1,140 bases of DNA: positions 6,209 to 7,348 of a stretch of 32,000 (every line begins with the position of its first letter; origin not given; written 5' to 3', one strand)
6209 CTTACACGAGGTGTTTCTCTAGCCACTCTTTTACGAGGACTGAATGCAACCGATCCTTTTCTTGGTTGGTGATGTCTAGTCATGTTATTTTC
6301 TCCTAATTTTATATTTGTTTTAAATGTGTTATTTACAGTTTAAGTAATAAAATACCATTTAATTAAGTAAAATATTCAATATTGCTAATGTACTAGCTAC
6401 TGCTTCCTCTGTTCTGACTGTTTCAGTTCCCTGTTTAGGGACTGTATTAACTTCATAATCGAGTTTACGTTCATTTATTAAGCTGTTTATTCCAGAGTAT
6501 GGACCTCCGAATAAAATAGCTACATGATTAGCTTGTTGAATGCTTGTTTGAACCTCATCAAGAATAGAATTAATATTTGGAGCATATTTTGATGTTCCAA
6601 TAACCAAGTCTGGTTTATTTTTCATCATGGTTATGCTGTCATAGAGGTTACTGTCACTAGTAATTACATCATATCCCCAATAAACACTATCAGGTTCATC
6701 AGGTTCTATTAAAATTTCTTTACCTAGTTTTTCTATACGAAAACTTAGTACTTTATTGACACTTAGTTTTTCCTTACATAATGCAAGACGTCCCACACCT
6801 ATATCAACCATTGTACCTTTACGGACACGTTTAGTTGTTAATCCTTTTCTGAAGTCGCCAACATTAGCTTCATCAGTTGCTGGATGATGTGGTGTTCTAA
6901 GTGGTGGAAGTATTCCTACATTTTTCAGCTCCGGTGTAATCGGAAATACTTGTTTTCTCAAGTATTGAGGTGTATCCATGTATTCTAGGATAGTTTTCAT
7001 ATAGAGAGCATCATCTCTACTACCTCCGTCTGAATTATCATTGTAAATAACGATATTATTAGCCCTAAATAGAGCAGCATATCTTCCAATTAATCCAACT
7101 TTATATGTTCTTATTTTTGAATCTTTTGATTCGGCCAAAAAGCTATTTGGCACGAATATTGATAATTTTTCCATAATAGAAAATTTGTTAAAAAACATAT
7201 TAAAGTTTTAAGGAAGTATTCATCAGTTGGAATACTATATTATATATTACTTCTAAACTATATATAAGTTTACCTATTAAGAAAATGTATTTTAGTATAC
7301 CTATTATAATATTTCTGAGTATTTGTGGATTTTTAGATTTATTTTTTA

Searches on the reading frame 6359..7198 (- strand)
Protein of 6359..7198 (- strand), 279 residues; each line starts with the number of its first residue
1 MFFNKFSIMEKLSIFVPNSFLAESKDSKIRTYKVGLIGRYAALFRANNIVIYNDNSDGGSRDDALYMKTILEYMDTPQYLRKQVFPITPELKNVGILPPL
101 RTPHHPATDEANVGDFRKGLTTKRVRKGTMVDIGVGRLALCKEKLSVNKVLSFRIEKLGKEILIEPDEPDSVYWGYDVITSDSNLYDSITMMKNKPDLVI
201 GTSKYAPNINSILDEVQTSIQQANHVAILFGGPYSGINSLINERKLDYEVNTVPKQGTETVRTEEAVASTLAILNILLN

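Call 17: search_protein_families(library=pfam, proteins=[window:6359-7198:-], max_evalue=0.01)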
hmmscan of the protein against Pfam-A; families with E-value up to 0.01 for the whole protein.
window:6359-7198:- (279 aa): 2 families
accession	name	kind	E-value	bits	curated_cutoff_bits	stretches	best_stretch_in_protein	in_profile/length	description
PF02598.22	Methyltrn_RNA_3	-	1.1e-55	189.6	27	1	12-274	2-302/302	Putative RNA methyltransferase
PF14419.11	SPOUT_MTase_2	-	0.0023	17.8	28.4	1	184-275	83-168/173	AF2226-like SPOUT RNA Methylase fused to THUMP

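Call 41: find_encoding_contigs(protein=window:6359-7198:-, flank=10000, max_places=10)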
Protein window:6359-7198:- (279 aa): 11 contigs read that carry it; 7 places shown.
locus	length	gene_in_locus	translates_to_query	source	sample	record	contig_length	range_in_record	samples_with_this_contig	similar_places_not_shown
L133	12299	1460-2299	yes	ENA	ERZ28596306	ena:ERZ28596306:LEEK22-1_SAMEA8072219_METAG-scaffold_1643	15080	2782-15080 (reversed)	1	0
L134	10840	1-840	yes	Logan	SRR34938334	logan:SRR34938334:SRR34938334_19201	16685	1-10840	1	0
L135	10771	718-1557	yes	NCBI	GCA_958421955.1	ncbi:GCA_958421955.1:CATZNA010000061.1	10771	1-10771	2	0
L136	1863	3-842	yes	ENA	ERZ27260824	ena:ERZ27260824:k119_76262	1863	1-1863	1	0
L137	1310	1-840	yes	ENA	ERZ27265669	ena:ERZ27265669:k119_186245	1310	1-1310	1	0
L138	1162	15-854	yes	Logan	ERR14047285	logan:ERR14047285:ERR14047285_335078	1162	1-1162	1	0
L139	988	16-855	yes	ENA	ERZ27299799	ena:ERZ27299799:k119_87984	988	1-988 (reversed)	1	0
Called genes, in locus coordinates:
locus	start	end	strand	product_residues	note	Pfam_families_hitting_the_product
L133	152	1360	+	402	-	PF13610:DDE_Tnp_IS240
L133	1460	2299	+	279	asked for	PF02598:Methyltrn_RNA_3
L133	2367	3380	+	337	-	PF00297:Ribosomal_L3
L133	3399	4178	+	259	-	PF00573:Ribosomal_L4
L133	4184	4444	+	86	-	PF00276:Ribosomal_L23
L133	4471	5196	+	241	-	PF00181:Ribosomal_L2_N, PF03947:Ribosomal_L2_C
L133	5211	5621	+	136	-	PF00203:Ribosomal_S19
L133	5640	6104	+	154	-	PF00237:Ribosomal_L22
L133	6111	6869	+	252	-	PF07650:KH_2, PF00189:Ribosomal_S3_C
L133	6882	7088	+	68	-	PF00831:Ribosomal_L29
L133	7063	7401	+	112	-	PF01253:SUI1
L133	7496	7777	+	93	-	PF01868:RNase_P-MRP_p29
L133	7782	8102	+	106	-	PF00366:Ribosomal_S17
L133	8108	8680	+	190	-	PF00238:Ribosomal_L14, PF02843:GARS_C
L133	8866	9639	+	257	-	PF07179:SseB (weak)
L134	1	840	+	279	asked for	PF02598:Methyltrn_RNA_3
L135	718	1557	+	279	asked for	PF02598:Methyltrn_RNA_3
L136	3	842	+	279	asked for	PF02598:Methyltrn_RNA_3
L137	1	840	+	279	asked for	PF02598:Methyltrn_RNA_3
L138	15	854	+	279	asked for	PF02598:Methyltrn_RNA_3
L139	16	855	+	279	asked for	PF02598:Methyltrn_RNA_3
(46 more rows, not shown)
